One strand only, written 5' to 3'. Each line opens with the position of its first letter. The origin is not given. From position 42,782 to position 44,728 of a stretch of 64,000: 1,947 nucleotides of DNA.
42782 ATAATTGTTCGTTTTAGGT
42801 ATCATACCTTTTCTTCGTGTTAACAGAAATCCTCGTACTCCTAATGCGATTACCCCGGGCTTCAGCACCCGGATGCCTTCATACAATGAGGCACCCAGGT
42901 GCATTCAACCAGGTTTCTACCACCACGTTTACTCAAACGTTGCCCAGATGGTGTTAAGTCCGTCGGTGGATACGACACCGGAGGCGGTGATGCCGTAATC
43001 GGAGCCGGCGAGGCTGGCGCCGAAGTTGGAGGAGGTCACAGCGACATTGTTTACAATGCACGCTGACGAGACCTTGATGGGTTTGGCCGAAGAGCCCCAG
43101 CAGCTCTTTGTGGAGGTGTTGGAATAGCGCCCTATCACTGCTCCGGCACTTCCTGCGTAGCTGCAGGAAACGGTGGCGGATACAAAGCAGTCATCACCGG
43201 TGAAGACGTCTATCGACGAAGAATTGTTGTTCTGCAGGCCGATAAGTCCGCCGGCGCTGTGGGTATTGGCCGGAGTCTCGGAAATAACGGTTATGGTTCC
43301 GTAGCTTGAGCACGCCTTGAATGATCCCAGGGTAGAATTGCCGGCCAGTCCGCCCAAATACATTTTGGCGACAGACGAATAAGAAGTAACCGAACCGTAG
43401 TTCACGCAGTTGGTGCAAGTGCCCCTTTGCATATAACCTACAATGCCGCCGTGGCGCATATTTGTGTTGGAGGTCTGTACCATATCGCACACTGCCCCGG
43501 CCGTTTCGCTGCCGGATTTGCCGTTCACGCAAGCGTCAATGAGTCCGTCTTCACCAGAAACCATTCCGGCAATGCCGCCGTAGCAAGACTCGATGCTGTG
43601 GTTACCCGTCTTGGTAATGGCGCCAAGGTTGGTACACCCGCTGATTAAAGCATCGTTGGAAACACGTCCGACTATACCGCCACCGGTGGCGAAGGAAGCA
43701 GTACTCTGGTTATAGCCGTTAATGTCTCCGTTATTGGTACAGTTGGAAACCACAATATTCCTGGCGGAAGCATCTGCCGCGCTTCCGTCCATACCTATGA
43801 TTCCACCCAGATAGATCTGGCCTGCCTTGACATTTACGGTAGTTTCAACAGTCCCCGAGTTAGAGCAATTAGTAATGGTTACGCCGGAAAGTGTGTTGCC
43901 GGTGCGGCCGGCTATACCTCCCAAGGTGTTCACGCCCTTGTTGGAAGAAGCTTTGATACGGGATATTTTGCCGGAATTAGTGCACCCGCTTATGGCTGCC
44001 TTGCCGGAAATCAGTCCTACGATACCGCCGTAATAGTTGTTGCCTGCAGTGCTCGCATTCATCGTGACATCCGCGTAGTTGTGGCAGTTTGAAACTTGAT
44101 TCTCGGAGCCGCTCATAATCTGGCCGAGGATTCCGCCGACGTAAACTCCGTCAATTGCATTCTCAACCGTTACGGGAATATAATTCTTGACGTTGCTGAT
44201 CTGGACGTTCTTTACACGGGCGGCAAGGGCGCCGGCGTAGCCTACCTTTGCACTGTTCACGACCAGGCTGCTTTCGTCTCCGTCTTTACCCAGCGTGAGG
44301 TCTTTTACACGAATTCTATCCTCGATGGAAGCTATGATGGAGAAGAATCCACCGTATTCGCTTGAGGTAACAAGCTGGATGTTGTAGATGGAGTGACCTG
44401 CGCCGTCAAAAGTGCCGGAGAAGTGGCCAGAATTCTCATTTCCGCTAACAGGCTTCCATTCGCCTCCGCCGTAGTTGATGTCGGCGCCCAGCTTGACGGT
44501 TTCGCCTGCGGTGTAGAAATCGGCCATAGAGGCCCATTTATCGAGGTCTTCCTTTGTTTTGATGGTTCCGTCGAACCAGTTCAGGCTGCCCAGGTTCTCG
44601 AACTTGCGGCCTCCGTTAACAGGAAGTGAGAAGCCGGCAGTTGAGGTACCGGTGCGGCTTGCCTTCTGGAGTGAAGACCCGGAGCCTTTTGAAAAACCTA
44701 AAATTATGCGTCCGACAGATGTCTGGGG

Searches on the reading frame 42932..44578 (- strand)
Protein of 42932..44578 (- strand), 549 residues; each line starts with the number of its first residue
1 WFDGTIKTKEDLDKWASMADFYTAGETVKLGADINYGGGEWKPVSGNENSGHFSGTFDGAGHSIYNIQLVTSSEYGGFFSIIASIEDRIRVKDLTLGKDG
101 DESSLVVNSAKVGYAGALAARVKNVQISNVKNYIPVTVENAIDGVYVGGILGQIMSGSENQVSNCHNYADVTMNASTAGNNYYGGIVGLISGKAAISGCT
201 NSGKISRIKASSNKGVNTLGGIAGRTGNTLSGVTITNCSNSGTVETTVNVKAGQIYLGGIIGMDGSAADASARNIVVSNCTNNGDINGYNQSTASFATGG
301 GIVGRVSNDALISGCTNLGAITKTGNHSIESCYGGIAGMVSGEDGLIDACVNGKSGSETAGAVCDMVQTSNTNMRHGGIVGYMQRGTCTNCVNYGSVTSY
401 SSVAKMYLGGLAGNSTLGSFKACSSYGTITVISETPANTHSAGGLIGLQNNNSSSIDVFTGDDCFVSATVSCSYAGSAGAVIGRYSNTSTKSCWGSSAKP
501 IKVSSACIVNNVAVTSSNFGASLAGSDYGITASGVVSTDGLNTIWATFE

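Call 47: search_protein_families(library=pfam, proteins=[window:42932-44578:-], max_evalue=10)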
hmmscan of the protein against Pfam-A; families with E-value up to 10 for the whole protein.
seq(549 aa): 2 families
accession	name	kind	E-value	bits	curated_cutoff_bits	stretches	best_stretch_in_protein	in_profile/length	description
PF07581.17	Glug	-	2.3e-05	24.9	20.5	4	179-206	1-28/28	The GLUG motif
PF12769.12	PNTB_4TM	-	9.8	7.2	26.2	0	189-236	27-76/85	4TM region of pyridine nucleotide transhydrogenase, mitoch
